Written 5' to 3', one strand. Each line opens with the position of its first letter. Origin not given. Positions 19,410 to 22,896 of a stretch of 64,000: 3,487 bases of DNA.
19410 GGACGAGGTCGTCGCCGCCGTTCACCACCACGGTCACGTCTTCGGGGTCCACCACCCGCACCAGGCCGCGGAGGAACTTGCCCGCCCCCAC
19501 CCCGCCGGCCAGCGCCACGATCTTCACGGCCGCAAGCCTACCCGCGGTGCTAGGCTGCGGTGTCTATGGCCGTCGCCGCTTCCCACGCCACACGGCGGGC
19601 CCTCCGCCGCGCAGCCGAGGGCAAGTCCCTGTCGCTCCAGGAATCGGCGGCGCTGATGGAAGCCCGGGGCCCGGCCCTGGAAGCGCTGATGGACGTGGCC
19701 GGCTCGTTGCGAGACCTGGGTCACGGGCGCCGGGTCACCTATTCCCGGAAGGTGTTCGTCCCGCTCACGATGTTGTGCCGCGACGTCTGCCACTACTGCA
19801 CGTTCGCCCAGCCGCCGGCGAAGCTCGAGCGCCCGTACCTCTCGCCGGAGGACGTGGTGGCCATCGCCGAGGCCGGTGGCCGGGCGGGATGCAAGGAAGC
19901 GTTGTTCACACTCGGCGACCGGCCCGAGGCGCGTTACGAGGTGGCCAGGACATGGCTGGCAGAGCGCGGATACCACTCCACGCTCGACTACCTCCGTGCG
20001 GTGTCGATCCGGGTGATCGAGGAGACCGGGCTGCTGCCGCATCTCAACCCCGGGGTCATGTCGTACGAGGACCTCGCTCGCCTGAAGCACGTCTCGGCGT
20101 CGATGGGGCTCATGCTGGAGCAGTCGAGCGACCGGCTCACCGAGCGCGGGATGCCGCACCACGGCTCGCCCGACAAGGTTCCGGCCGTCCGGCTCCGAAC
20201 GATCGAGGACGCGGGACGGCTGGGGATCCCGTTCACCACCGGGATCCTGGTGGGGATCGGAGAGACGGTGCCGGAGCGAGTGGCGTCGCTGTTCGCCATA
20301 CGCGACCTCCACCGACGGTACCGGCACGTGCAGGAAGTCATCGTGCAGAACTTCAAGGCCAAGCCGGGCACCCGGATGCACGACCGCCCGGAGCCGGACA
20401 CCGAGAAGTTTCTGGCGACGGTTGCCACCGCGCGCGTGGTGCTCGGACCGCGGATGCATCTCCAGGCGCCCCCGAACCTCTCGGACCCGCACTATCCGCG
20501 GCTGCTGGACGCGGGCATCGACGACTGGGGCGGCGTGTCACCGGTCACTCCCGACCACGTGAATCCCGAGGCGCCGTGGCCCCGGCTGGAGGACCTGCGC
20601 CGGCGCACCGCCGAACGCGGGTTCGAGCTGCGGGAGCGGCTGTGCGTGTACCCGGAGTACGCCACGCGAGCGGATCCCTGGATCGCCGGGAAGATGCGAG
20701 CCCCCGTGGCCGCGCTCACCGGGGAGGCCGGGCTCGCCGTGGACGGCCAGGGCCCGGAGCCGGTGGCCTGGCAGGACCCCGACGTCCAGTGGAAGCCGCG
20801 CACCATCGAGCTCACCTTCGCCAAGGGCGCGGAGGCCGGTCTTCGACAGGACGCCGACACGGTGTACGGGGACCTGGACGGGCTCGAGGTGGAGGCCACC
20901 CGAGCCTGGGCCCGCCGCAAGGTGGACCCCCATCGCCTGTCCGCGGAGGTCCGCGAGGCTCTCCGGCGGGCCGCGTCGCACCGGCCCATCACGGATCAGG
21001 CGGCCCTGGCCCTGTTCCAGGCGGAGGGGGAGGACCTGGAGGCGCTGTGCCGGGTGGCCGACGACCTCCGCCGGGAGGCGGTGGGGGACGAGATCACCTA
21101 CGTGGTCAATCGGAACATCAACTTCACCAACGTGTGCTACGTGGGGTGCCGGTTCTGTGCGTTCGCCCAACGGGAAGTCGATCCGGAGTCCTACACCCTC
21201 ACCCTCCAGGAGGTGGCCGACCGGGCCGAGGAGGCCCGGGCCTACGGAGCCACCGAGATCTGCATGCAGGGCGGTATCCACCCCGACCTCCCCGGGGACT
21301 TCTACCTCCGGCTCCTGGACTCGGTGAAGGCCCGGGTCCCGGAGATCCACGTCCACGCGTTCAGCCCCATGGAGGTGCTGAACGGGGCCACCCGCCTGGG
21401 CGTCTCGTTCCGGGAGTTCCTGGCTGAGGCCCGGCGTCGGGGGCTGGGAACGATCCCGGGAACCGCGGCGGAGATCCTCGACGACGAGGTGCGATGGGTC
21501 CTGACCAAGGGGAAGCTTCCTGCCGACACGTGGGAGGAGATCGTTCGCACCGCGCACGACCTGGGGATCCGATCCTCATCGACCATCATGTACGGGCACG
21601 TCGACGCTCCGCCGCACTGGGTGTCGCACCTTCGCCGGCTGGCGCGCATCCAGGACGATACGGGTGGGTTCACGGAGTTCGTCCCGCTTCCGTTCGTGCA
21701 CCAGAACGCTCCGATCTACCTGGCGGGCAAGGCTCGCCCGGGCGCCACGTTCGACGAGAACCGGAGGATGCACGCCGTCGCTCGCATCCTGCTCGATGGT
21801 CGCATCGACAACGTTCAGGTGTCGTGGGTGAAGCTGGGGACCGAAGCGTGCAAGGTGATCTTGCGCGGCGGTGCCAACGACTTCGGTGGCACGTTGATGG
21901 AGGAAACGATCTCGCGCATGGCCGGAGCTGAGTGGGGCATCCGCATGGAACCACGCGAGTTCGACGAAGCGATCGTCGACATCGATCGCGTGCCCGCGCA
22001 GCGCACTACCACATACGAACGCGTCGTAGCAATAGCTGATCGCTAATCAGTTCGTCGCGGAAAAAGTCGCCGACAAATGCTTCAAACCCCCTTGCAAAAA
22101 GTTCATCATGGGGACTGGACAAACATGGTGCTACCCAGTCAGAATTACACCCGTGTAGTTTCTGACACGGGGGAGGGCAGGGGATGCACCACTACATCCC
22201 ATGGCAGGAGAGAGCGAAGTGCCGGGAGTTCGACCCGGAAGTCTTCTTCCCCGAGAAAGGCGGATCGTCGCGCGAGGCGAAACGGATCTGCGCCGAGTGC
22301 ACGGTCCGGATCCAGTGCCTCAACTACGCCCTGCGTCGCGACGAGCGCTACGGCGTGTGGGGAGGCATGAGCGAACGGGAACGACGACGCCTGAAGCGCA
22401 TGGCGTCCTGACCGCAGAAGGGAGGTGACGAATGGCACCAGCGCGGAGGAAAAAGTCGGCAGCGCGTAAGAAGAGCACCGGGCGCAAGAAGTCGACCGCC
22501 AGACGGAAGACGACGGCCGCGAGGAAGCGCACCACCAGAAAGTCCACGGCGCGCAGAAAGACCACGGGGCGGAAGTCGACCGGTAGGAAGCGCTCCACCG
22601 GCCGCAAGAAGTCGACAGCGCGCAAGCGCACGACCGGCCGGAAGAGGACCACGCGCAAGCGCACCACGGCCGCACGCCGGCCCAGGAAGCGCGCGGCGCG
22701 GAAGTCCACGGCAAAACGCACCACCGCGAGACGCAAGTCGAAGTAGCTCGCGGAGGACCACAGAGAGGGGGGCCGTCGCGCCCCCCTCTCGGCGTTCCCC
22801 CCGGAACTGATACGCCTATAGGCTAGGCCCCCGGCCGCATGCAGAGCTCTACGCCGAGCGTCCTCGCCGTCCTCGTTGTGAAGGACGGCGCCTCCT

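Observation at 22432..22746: Protamine/H1-like protein (49% Lys+Arg) apparently co-transcribed with whiB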

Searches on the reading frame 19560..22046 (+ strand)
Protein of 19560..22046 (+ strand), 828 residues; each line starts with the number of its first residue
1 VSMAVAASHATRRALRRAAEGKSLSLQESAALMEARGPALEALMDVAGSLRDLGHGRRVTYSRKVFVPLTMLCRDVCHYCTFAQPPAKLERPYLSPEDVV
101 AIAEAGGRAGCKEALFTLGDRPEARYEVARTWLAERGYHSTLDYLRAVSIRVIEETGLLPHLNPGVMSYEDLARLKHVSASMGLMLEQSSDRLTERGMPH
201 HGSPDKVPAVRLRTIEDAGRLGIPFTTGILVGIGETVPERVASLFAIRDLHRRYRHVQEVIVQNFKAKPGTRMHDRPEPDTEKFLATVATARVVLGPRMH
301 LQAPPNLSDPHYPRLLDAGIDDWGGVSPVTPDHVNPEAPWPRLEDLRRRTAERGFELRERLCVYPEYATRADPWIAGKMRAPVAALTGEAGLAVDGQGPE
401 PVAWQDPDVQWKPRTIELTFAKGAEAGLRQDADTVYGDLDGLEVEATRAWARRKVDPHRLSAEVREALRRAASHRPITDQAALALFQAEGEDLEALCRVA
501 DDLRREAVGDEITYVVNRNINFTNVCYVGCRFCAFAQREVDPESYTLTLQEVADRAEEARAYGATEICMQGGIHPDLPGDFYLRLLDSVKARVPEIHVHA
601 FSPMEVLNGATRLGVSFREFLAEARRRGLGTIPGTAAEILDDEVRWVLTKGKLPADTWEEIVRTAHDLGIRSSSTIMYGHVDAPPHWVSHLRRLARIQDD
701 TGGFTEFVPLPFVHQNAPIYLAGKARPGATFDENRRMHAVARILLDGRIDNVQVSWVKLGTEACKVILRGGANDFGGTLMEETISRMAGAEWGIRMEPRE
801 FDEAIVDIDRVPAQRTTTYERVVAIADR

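Call 3: search_protein_families(library=pfam, proteins=[window:19560-22046:+], max_evalue=1)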
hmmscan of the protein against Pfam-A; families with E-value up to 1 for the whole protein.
window:19560-22046:+ (828 aa): 3 families
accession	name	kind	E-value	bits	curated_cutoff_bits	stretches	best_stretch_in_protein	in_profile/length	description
PF04055.27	Radical_SAM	-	1.4e-30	107.1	29.5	2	520-681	1-153/166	Radical SAM superfamily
PF19288.4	CofH_C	-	4.3e-17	62.5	27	1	703-821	3-118/125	CofH/MqnC C-terminal region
PF20151.4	DUF6533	-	0.099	13.2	24.1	1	509-535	19-45/46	Family of unknown function (DUF6533)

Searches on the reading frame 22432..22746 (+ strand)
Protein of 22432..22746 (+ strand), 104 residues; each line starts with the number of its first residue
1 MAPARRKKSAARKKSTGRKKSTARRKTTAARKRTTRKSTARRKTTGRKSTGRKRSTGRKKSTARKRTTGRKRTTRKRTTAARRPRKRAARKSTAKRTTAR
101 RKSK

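Call 3: search_protein_families(library=pfam, proteins=[window:22432-22746:+], max_evalue=1)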
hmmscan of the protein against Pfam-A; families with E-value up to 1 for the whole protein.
window:22432-22746:+ (104 aa): 1 family
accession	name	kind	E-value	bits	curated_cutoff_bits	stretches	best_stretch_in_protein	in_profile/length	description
PF07382.16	HC2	-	0.11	13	40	1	7-100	41-133/194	Histone H1-like nucleoprotein HC2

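Call 4: search_protein_families(library=ncbifam, proteins=[window:22432-22746:+], max_evalue=1)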
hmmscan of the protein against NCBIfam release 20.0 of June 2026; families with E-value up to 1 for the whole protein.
window:22432-22746:+ (104 aa): 1 family
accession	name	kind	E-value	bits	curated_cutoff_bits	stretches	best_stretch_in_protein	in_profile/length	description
NF038053.1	hist_H1_lk_Burk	equivalog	0.045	14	80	1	7-100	7-127/195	histone H1-like DNA-binding protein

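Call 9: find_encoding_contigs(protein=window:22432-22746:+, flank=6000, max_places=8)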
Protein window:22432-22746:+ (104 aa): 1 contig read that carries it; 1 place shown.
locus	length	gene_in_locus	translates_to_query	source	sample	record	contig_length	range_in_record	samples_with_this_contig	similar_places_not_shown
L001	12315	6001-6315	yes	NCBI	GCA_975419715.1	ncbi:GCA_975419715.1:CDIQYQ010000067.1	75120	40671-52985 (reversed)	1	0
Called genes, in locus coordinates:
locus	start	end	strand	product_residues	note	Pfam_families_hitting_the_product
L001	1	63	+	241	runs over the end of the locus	PF08310:LGFP (faint)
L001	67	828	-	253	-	PF11303:DUF3105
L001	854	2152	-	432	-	PF01996:F420_ligase, PF00881:Nitroreductase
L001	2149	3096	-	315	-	PF01933:CofD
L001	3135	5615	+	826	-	PF04055:Radical_SAM, PF19288:CofH_C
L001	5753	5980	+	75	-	PF02467:Whib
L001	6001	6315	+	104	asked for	-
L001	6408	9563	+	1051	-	PF00535:Glycos_transf_2, PF13641:Glyco_tranf_2_3, PF13632:Glyco_trans_2_3 (weak)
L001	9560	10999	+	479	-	PF18986:DUF5719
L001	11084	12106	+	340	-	PF12229:PG_binding_4, PF03734:YkuD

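Call 11: find_homologous_proteins(query=window:22432-22746:+, max_evalue=0.001)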
Query window:22432-22746:+ (104 aa): 1 proteins with E <= 0.001 among 5288 candidates.
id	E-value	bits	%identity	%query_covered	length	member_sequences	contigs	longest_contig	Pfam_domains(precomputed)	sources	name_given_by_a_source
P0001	1.4e-7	49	65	58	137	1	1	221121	-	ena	-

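Call 13: find_encoding_contigs(protein=P0001, flank=8000, max_places=4)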
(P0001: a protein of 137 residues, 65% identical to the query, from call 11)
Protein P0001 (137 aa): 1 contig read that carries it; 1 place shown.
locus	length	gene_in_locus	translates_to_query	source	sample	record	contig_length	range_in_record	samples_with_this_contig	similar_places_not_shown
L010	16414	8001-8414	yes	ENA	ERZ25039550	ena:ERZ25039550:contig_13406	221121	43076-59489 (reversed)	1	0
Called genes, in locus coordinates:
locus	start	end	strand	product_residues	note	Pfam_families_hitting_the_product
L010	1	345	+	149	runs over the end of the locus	-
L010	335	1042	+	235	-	PF00119:ATP-synt_A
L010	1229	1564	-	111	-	-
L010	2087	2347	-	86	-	-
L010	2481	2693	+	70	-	PF00213:OSCP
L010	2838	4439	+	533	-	PF00006:ATP-synt_ab, PF00306:ATP-synt_ab_C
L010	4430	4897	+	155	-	PF00231:ATP-synt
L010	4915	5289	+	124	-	PF00231:ATP-synt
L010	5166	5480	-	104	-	-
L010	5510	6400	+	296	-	PF00006:ATP-synt_ab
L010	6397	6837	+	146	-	PF22919:ATP-synt_VA_C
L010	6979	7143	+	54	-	-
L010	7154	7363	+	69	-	-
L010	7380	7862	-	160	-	-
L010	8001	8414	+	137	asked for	-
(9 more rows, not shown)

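Call 21: find_related_loci(query=A1, collection=metagenome_contigs, flank=4000)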
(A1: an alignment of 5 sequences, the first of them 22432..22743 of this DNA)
Query A1 (104 aa) in metagenome_contigs; peptide patterns used: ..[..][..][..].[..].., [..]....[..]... (x = any residue, [..] = any of these).
600 stretches matched a pattern (row limit reached: there are more); 68 encode a relative of the query (tblastn E <= 1e-3); 68 distinct loci.
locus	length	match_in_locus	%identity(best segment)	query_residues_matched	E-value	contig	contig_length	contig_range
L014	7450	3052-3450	65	6-103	2e-19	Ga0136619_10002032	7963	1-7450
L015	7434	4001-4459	66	6-103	3e-17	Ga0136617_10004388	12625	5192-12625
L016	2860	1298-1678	55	2-103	7e-17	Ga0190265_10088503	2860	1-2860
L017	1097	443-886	72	2-103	1e-16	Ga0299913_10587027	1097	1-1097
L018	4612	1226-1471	64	3-80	3e-16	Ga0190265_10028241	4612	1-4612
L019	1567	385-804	59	2-103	6e-16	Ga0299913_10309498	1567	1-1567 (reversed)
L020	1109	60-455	58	2-103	5e-16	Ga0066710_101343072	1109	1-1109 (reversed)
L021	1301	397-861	68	3-103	1e-15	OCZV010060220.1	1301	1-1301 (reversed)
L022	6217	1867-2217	56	2-103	1e-15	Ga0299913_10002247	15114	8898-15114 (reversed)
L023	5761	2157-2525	68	6-101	1e-15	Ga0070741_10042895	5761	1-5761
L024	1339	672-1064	58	6-103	2e-15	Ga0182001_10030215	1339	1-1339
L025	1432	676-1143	60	2-103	2e-15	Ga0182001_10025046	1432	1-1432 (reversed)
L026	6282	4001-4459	61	2-103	3e-15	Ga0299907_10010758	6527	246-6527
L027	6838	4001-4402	66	2-103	5e-15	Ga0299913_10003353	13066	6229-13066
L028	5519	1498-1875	55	4-103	8e-15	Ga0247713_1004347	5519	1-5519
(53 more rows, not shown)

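Call 48: predict_structure(protein=window:22432-22743:+)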
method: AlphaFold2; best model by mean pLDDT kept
length: 104 residues; sequences in the alignment: 1
mean_pLDDT: 66.9   pTM: 0.13
mean pLDDT of the five models: 66.9, 61.2, 60.3, 59.9, 57.0
residues with pLDDT >= 90: 0; 70-90: 27; 50-70: 75; < 50: 2
segments of 3 or more residues with pLDDT < 50: none
pLDDT, mean of each block of 10 residues (from residue 1): 64 69 61 66 68 68 67 69 74 66 65
secondary structure: DSSP gave nothing for this model
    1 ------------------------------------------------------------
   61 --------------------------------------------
elements in order:

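Call 57: search_solved_structures(query=window:22432-22743:+, max_evalue=10)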
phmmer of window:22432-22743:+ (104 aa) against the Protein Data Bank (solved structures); distinct sequences matched with E-value up to 10: 3.
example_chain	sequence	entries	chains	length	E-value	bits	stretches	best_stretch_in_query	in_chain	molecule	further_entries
5u6y_A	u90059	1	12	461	1.8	12.5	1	18-77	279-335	Calcium/calmodulin-dependent protein kinase type II subunit alpha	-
6w4o_A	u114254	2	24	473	1.9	12.4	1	18-77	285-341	Calcium/calmodulin-dependent protein kinase type II subunit alpha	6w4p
6w4o_O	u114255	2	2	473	2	12.3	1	18-77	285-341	Calcium/calmodulin-dependent protein kinase type II subunit alpha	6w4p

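Call 65: search_protein_representatives(protein=window:22432-22743:+)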
Query: 104 residues. Proteins with E-value up to 0.001 (for the whole library): 3; up to 1e-10: 0; up to 1e-30: 0. The best 3 are listed.
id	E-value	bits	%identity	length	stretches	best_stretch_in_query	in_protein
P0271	5.0e-05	39.7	30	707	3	6-85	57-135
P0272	1.2e-04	38.5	54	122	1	2-66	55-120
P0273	1.3e-04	38.5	62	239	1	12-83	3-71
